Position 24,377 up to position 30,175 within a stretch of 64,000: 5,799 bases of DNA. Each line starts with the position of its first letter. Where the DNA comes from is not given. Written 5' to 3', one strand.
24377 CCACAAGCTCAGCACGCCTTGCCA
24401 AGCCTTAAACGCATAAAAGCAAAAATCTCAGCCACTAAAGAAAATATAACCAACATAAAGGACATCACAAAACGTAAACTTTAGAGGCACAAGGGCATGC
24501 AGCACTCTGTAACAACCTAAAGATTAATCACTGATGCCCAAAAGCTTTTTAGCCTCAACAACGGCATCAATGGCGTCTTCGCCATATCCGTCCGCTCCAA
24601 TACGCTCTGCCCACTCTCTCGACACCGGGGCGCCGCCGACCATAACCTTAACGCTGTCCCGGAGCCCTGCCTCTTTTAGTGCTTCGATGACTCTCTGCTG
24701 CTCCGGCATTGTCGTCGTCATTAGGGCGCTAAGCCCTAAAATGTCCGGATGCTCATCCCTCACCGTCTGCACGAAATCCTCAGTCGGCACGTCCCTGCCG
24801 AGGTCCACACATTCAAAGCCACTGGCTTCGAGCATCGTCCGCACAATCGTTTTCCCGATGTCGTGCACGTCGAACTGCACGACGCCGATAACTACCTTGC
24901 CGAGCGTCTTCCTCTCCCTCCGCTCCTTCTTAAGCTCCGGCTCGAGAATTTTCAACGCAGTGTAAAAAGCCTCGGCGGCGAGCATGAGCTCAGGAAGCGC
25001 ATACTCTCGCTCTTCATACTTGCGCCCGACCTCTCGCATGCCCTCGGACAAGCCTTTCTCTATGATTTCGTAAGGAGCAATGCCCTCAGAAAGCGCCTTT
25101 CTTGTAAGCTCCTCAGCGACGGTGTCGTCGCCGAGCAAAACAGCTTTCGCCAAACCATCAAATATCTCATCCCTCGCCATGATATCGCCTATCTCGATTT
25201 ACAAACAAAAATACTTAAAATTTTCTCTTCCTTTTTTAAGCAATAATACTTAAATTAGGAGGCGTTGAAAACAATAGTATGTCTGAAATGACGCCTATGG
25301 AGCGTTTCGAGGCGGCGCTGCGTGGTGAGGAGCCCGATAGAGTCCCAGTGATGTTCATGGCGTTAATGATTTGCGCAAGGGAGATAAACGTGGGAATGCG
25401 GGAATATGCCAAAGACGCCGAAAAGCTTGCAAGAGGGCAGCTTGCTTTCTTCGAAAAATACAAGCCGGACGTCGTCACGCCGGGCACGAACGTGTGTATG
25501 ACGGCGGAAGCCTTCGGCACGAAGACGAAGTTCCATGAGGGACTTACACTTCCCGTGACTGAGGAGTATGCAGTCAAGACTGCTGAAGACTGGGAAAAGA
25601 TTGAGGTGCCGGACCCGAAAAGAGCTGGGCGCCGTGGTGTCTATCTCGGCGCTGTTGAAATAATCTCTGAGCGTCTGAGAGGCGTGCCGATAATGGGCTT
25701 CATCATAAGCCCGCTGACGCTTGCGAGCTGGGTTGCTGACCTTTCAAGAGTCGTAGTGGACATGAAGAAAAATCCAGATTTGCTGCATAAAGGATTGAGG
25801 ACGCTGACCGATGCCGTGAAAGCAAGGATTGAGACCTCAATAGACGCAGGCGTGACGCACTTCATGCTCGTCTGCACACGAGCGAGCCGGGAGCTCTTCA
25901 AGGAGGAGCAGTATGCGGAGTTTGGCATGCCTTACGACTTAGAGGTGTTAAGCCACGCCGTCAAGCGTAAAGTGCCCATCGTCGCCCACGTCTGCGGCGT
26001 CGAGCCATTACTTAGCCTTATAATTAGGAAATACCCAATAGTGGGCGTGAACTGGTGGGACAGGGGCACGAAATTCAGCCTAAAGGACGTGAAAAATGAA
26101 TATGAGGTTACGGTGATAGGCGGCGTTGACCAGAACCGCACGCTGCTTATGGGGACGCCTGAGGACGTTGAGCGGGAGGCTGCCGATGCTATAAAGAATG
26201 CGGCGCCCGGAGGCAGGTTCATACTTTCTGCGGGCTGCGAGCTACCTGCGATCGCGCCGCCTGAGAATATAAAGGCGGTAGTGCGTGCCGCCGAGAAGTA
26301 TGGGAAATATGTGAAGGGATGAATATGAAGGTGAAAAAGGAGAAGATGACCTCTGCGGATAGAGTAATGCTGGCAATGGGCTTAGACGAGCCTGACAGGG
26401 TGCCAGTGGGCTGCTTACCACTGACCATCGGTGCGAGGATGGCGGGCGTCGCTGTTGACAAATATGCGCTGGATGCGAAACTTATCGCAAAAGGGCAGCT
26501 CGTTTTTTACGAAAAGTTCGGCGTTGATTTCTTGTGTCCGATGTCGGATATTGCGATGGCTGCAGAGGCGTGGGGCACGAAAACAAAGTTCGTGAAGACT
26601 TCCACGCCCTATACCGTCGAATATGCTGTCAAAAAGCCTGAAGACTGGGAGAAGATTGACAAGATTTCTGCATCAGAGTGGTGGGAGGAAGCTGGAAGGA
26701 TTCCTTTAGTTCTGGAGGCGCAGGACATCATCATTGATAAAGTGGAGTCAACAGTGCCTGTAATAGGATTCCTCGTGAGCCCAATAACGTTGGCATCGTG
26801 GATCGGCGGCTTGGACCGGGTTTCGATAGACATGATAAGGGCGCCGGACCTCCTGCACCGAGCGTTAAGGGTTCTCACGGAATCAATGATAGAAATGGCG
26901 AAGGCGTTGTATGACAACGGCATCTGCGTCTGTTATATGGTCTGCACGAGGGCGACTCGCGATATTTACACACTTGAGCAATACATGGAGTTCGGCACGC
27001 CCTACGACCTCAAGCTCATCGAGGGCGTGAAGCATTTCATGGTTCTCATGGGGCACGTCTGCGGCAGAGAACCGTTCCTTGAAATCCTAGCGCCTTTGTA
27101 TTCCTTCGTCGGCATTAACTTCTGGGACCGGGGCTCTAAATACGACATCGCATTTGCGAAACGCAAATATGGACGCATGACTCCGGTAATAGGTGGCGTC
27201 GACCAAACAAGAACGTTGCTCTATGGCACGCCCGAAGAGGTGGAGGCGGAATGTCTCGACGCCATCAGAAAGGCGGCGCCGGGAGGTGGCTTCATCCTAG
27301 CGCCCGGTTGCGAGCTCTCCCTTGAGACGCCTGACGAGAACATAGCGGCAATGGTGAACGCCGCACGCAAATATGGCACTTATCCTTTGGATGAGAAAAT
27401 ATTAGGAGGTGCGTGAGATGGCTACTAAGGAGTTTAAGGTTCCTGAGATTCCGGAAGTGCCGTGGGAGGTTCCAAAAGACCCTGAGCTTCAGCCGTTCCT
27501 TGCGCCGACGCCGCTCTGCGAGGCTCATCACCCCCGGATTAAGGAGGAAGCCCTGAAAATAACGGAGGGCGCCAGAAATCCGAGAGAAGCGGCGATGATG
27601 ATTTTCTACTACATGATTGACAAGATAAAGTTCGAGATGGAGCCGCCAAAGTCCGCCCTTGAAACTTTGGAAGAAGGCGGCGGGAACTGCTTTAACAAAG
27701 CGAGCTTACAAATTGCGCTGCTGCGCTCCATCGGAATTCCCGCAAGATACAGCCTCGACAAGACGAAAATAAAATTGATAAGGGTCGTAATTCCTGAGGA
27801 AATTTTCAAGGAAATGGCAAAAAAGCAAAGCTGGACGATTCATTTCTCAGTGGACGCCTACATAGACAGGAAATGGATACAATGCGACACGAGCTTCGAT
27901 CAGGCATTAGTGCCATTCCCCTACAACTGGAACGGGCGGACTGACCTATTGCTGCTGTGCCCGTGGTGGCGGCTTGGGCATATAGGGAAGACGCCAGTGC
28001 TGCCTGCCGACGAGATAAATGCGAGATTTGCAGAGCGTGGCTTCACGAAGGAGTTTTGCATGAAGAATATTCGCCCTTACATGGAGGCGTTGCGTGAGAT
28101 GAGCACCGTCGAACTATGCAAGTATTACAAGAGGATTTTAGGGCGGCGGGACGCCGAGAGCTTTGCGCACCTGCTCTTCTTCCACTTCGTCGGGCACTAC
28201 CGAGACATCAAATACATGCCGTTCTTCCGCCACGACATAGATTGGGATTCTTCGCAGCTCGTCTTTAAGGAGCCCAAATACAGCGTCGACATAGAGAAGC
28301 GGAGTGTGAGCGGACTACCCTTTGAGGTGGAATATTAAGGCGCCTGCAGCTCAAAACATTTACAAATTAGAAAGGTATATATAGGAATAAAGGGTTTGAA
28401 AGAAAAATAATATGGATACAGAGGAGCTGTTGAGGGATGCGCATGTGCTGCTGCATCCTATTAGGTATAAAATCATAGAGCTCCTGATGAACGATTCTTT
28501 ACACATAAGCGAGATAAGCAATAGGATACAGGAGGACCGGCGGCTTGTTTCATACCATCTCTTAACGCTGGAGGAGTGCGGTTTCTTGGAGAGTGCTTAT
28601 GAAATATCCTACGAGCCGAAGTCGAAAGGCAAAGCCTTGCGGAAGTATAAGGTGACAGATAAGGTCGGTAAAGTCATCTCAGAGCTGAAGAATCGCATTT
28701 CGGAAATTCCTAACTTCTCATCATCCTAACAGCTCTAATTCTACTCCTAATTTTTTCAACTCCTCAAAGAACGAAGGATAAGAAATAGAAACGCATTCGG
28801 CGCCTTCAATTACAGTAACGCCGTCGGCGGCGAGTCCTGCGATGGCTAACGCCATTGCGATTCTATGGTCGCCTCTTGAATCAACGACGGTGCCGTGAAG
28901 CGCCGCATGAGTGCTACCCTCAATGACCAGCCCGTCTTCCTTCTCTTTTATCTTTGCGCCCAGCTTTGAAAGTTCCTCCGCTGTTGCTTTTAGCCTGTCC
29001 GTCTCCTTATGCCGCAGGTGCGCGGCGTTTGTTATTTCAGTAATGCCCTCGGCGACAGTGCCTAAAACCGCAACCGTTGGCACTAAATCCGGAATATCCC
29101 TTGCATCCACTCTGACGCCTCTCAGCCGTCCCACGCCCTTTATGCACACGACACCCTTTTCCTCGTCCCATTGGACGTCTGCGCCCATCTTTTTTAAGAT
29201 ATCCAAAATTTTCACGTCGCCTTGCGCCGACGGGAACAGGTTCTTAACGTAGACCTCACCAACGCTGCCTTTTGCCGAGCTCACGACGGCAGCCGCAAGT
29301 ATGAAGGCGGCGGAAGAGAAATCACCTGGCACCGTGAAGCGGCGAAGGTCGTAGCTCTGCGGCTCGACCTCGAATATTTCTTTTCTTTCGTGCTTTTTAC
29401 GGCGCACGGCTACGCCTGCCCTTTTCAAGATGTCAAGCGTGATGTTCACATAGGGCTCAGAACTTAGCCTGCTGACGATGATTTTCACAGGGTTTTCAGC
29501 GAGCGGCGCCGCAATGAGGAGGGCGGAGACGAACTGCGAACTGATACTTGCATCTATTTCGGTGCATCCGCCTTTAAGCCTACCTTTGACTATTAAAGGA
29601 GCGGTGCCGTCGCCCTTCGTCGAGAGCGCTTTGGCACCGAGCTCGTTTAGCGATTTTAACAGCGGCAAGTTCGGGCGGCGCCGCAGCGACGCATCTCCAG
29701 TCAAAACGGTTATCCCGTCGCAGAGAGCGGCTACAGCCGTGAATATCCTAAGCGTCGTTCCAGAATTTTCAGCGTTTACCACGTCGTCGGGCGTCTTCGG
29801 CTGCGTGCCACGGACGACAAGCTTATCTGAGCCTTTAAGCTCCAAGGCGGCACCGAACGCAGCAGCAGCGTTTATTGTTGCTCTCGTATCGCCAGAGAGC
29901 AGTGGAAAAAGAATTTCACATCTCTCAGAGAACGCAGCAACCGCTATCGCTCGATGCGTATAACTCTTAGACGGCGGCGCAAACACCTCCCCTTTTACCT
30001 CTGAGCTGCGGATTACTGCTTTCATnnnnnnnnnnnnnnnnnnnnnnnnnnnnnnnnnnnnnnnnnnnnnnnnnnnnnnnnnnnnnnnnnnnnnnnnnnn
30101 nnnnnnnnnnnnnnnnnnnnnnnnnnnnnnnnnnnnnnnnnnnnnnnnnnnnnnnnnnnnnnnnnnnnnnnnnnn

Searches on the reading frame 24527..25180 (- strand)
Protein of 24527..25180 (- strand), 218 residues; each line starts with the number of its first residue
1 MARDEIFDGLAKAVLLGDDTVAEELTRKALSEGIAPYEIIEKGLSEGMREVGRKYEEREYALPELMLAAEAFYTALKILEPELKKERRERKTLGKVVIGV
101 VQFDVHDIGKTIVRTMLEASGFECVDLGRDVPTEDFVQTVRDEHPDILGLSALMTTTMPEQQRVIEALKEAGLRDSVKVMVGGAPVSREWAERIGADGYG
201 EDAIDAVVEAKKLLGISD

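Call 92: search_protein_families(library=pfam, proteins=[window:24527-25180:-], max_evalue=0.00001)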
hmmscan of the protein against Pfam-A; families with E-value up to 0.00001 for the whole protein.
window:24527-25180:- (218 aa): 2 families
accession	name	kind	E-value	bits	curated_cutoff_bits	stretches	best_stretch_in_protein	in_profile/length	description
PF02310.24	B12-binding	-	3.3e-32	111.3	32.1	1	94-207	1-120/121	B12 binding domain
PF02607.22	B12-binding_2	-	5e-21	75.1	23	1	7-80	2-74/74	B12 binding domain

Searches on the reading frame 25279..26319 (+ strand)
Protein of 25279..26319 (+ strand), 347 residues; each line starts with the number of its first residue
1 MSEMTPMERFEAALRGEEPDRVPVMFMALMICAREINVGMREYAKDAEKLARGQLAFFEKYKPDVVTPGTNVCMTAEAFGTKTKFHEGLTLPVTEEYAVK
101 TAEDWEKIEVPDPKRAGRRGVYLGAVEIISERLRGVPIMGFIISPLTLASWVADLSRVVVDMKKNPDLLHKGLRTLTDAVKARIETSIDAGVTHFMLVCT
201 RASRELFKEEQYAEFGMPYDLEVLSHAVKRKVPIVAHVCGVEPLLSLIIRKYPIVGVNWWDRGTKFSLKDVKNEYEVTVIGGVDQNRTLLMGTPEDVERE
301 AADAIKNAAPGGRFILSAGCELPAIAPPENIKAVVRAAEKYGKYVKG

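Call 92: search_protein_families(library=pfam, proteins=[window:25279-26319:+], max_evalue=0.00001)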
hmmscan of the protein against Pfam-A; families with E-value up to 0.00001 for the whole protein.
window:25279-26319:+ (347 aa): 1 family
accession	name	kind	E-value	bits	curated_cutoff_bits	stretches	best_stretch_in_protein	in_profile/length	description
PF01208.23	URO-D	-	2e-61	208.4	23.9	1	5-341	1-346/346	Uroporphyrinogen decarboxylase (URO-D)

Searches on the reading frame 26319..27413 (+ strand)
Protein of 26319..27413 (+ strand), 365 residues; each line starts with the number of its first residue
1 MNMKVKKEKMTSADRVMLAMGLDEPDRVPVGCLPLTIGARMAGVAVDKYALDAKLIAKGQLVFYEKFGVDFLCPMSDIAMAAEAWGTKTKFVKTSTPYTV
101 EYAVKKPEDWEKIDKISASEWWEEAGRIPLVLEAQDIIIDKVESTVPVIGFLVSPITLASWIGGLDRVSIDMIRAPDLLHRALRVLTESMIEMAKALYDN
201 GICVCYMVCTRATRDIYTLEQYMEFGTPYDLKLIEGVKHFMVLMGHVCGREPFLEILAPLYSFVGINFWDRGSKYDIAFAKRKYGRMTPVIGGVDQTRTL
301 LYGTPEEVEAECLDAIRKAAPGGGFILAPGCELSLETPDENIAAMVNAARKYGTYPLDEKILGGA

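Call 92: search_protein_families(library=pfam, proteins=[window:26319-27413:+], max_evalue=0.00001)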
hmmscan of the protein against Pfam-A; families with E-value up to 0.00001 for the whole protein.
window:26319-27413:+ (365 aa): 1 family
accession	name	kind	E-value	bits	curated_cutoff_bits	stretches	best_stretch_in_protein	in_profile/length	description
PF01208.23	URO-D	-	1e-58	199.5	23.9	1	11-352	1-346/346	Uroporphyrinogen decarboxylase (URO-D)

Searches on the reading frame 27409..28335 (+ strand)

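Call 8: search_protein_families(library=ncbifam, proteins=[window:27409-28335:+], max_evalue=0.01)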
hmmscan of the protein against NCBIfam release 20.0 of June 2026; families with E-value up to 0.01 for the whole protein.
window:27409-28335:+ (309 aa): 0 families

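Call 92: search_protein_families(library=pfam, proteins=[window:27409-28335:+], max_evalue=0.00001)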
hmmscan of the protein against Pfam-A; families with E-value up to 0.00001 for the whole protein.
window:27409-28335:+ (309 aa): 1 family
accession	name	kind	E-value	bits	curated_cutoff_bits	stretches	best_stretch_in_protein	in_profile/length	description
PF01841.26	Transglut_core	-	7.1e-17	62.1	23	1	49-160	5-107/108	Transglutaminase-like superfamily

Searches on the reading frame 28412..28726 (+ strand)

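Call 8: search_protein_families(library=ncbifam, proteins=[window:28412-28726:+], max_evalue=0.01)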
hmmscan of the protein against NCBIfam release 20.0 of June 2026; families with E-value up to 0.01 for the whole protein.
window:28412-28726:+ (105 aa): 6 families
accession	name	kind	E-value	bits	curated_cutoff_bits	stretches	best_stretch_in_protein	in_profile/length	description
NF033788.1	HTH_metalloreg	subfamily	5.4e-08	32.5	55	1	12-61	7-57/77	metalloregulator ArsR/SmtB family transcription factor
NF053755.1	MsvR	equivalog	0.00018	21.3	220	1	11-63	8-60/236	transcriptional factor MsvR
NF033789.1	repress_SdpR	subfamily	0.00018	21.3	100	1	13-61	5-53/79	autorepressor SdpR family transcription factor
NF047906.1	CdPbTransRegCmtR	equivalog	0.00021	21.1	150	1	8-64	13-69/104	Cd(II)/Pb(II)-sensing metalloregulatory transcriptional regulator CmtR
NF053602.1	Phr_regulator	exception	0.0035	16.9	320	1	12-65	8-61/191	heat shock transcription regulator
TIGR01884.1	cas_HTH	subfamily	0.0067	15.8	60.2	1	18-62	144-189/202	CRISPR-associated CARF protein Csa3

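Call 92: search_protein_families(library=pfam, proteins=[window:28412-28726:+], max_evalue=0.00001)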
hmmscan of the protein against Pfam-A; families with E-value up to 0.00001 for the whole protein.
window:28412-28726:+ (105 aa): 1 family
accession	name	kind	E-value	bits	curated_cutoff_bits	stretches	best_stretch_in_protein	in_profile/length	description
PF01022.26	HTH_5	-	2.6e-07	30.9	22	1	16-61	2-47/47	Bacterial regulatory protein, arsR family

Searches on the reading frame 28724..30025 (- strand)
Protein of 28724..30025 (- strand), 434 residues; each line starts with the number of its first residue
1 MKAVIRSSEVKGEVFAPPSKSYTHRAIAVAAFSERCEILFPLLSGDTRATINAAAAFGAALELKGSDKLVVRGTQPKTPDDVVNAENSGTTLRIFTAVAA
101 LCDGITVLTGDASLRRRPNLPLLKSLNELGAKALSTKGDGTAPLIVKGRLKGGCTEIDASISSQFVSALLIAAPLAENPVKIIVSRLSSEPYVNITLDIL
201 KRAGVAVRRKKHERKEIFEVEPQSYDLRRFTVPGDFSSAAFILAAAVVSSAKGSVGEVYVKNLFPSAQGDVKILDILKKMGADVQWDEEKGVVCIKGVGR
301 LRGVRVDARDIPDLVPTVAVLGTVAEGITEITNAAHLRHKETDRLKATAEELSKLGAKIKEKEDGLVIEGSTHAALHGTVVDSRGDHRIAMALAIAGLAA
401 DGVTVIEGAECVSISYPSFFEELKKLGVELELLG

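Call 8: search_protein_families(library=ncbifam, proteins=[window:28724-30025:-], max_evalue=0.01)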
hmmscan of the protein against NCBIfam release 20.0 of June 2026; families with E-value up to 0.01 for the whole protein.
window:28724-30025:- (434 aa): 6 families
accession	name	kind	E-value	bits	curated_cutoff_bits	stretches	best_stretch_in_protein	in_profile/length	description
TIGR01356.1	aroA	equivalog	2.1e-131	438.5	287.25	1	12-427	1-413/415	3-phosphoshikimate 1-carboxyvinyltransferase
NF008816.0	PRK11860.1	equivalog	2.2e-69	234.2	943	1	9-426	14-435/662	bifunctional 3-phosphoshikimate 1-carboxyvinyltransferase/cytidylate kinase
NF011381.1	PRK14806.1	equivalog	2.2e-56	191.5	902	1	4-431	306-731/733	bifunctional prephenate dehydrogenase/3-phosphoshikimate 1-carboxyvinyltransferase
TIGR01072.1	murA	equivalog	1e-24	87.1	392.7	1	41-431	45-415/416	UDP-N-acetylglucosamine 1-carboxyvinyltransferase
NF006873.0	PRK09369.1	subfamily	1.2e-24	86.8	297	1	10-431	12-415/419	UDP-N-acetylglucosamine 1-carboxyvinyltransferase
NF009470.0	PRK12830.1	equivalog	1.7e-18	66.6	552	1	108-431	112-413/417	UDP-N-acetylglucosamine 1-carboxyvinyltransferase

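Call 74: list_cluster_members(proteins=[P0001, window:28724-30025:-, window:32604-34340:-, window:34365-34973:-, P0002])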
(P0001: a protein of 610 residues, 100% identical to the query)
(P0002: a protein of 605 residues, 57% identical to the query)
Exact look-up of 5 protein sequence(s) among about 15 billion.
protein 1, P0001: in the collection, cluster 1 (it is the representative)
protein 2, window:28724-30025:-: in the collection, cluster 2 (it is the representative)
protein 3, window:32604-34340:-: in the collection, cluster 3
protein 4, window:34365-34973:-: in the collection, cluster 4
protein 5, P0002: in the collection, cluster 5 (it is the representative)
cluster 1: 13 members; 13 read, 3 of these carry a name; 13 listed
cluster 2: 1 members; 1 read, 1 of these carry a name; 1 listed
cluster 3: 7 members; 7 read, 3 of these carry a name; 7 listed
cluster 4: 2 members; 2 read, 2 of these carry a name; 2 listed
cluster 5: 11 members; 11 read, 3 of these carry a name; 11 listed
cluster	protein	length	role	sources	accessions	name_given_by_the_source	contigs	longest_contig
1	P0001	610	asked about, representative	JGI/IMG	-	-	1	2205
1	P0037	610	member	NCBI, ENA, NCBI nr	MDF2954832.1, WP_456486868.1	hypothetical protein [Candidatus Alkanophaga liquidiphilum]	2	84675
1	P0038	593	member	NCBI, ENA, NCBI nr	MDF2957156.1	MAG: hypothetical protein OD814_000778 [Candidatus Alkanophagales archaeon ... | hypothetical protein [Candidatus Alkanophaga volatiphilum]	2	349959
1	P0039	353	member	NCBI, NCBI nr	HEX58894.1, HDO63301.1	MAG TPA: hypothetical protein ENF26_01940, partial [Methanomicrobia archaeon] | hypothetical protein [Methanomicrobia archaeon]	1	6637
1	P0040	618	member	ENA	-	-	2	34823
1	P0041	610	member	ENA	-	-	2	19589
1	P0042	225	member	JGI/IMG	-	-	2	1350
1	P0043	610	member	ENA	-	-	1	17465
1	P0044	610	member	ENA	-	-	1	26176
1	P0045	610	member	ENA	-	-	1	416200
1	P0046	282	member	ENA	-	-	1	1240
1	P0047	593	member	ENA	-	-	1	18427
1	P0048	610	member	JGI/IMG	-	-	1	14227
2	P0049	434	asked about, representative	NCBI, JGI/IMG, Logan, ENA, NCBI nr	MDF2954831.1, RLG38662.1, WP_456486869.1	3-phosphoshikimate 1-carboxyvinyltransferase [Candidatus Alkanophaga liquidiphilum] | 5-enolpyruvylshikimate-3-phosphate synthase [Candidatus Alkanophaga liquidiphilum]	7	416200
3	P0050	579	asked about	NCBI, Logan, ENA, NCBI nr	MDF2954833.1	MAG: O-succinylbenzoic acid-CoA ligase MenE or related acyl-CoA synthetase [Candidatus ... | O-succinylbenzoic acid-CoA ligase MenE or related acyl-CoA synthetase [Candidatus ...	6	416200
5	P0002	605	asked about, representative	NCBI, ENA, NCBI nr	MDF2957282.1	MAG: hypothetical protein OD814_000904 [Candidatus Alkanophagales archaeon ... | hypothetical protein [Candidatus Alkanophaga volatiphilum]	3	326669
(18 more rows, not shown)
